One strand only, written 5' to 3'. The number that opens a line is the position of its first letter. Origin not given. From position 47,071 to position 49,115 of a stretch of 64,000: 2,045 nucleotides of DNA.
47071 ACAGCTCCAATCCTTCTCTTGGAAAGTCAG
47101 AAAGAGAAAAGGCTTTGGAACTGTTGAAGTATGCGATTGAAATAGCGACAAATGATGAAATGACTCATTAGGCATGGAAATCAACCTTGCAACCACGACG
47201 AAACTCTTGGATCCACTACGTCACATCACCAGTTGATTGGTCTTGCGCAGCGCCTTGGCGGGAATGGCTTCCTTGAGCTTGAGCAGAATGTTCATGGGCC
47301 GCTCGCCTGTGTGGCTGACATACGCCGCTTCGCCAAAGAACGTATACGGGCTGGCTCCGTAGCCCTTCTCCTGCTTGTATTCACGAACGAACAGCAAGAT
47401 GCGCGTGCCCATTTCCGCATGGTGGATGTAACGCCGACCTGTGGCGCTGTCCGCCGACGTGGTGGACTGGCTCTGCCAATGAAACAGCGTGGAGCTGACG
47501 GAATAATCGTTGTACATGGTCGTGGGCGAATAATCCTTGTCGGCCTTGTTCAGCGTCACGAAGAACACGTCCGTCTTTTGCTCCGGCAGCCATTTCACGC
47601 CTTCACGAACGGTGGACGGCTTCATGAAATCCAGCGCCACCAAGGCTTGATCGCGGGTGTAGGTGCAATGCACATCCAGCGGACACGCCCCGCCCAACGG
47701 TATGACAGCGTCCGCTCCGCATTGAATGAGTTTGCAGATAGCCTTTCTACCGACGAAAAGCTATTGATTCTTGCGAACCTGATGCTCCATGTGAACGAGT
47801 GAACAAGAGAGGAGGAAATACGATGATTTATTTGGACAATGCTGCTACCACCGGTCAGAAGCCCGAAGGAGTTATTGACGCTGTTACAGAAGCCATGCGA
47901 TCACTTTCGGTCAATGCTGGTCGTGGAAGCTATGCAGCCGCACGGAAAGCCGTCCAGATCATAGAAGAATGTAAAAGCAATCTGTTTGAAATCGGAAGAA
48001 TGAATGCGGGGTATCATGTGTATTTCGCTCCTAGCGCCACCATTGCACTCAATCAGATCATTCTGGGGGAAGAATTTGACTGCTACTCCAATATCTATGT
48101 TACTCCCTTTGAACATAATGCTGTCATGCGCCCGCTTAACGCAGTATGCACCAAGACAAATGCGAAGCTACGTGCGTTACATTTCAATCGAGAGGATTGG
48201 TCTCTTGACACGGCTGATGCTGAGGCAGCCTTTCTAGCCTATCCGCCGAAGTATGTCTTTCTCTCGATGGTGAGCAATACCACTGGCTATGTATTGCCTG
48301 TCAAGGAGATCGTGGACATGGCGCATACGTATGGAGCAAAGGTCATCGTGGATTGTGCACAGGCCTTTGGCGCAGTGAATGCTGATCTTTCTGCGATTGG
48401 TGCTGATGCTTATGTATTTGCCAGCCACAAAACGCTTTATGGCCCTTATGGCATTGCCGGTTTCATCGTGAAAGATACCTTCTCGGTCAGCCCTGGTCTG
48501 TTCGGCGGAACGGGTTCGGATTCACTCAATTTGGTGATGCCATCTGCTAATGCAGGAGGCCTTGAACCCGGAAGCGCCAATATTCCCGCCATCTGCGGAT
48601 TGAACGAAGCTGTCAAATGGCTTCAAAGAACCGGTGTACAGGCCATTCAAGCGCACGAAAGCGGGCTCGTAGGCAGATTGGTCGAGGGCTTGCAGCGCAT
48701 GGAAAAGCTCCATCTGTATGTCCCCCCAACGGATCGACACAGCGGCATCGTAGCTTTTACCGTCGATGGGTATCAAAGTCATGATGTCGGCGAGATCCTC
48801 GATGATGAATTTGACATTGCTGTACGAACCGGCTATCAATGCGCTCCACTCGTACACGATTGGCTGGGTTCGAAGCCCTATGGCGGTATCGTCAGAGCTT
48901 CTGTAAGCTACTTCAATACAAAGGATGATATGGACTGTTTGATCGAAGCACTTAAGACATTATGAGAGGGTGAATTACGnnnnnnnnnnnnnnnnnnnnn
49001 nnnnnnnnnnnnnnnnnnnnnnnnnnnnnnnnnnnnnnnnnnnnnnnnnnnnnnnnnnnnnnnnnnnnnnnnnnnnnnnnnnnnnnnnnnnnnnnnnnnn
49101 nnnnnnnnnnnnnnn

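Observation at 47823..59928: Seven-ORF operon pairing a cysteine-desulfurase-like enzyme with four P-loop/large proteins and a DUF4007-like protein: candidate hybrid or undescribed sulfur-linked defence system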

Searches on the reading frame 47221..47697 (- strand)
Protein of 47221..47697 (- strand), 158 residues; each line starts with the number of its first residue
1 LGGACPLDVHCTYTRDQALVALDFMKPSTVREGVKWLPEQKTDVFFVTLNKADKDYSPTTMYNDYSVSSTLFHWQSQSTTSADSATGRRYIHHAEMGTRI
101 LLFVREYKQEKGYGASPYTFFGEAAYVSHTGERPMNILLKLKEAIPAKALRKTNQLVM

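Call 49: search_protein_families(library=pfam, proteins=[window:47221-47697:-], max_evalue=0.001)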
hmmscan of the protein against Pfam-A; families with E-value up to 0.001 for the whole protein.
window:47221-47697:- (158 aa): 1 family
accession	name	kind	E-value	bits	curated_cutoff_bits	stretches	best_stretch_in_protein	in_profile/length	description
PF11907.13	DUF3427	-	1.1e-22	81.1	27.7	1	6-149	126-275/280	Domain of unknown function (DUF3427)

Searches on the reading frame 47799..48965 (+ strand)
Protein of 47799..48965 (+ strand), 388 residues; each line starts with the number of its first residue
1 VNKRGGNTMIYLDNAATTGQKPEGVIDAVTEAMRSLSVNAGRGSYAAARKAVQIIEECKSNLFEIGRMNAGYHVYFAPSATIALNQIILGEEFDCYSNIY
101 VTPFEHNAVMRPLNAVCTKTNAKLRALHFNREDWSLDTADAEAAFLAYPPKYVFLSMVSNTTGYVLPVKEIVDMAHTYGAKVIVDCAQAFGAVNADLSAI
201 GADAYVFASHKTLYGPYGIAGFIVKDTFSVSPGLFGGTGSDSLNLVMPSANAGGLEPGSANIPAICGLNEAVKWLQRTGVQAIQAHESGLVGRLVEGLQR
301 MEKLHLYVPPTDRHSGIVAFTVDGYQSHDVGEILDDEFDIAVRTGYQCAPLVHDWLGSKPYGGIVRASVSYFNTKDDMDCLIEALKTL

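Call 5: search_protein_families(library=padloc, proteins=[window:47799-48965:+], max_evalue=0.01)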
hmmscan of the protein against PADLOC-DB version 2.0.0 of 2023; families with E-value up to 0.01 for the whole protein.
window:47799-48965:+ (388 aa): 2 families
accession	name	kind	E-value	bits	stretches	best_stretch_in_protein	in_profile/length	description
PDLC02759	SspA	-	5.4e-33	112.8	1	11-385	1-366/374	SspA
PDLC02657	DndA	-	4.6e-31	106.4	1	10-385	1-368/372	DndA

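Call 6: search_protein_families(library=ncbifam, proteins=[window:47799-48965:+], max_evalue=0.01)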
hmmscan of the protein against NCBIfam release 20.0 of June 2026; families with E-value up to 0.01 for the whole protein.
window:47799-48965:+ (388 aa): 38 families (the best 25 are shown)
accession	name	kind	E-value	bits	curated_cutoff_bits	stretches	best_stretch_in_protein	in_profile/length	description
TIGR01977.1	am_tr_V_EF2568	hypoth_equivalog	9.7e-97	324.3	377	1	10-387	1-375/376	cysteine desulfurase family protein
TIGR01979.1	sufS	subfamily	2.1e-70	237.6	475.1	1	5-387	15-397/403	SufS family cysteine desulfurase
NF040779.1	Sec_lyase_SclA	exception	8.9e-58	196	525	1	10-387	1-375/378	selenocysteine lyase SclA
NF041166.1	f2_encap_cargo1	exception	1.8e-54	186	800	1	6-388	243-623/623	family 2A encapsulin nanocompartment cargo protein cysteine desulfurase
NF006791.0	PRK09295.1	equivalog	5.3e-50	170.7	661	1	6-386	21-399/406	cysteine desulfurase SufS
NF008126.0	PRK10874.1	equivalog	2.3e-41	142.3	607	1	8-386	19-393/401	cysteine desulfurase CsdA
TIGR03392.1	FeS_syn_CsdA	equivalog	3.2e-39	135.2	493.6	1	8-386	16-390/398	cysteine desulfurase CsdA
TIGR01976.1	am_tr_V_VC1184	hypoth_equivalog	1e-38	133.7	352.35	1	6-385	16-401/401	cysteine desulfurase-like protein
TIGR03402.1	FeS_nifS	equivalog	6.5e-24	84.4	530.75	1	10-386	1-367/379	cysteine desulfurase NifS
TIGR04343.1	egtE_PLP_lyase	equivalog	5.4e-23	81.4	400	1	8-337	13-326/370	ergothioneine biosynthesis PLP-dependent enzyme EgtE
TIGR03235.1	DNA_S_dndA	equivalog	2.2e-22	79.9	480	1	11-349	1-325/353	cysteine desulfurase DndA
NF010611.0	PRK14012.1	equivalog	9e-15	54.5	548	1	9-322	6-307/406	IscS subfamily cysteine desulfurase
TIGR03403.1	nifS_epsilon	equivalog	9.7e-15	54.2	587.7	1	10-384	1-368/382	NifS family cysteine desulfurase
NF002806.0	PRK02948.1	subfamily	2.1e-14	53.3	304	1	9-349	1-324/381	IscS subfamily cysteine desulfurase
TIGR02006.1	IscS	equivalog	1.9e-12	46.9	643.2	1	9-323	4-304/402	IscS subfamily cysteine desulfurase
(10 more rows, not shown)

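Call 7: search_protein_families(library=pfam, proteins=[window:47799-48965:+], max_evalue=0.01)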
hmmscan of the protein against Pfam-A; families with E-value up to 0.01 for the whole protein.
window:47799-48965:+ (388 aa): 4 families
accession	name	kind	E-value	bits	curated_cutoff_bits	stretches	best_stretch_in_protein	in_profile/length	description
PF00266.25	Aminotran_5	-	2.3e-74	251.1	21.5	1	10-381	1-371/371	Aminotransferase class-V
PF01041.23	DegT_DnrJ_EryC1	-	8.9e-05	22.3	19.8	1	122-213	86-176/360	DegT/DnrJ/EryC1/StrS aminotransferase family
PF00155.27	Aminotran_1_2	-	0.0012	18.5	19.7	1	121-194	112-194/361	Aminotransferase class I and II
PF01053.26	Cys_Met_Meta_PP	-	0.0014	17.7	27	1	139-227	127-215/381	Cys/Met metabolism PLP-dependent enzyme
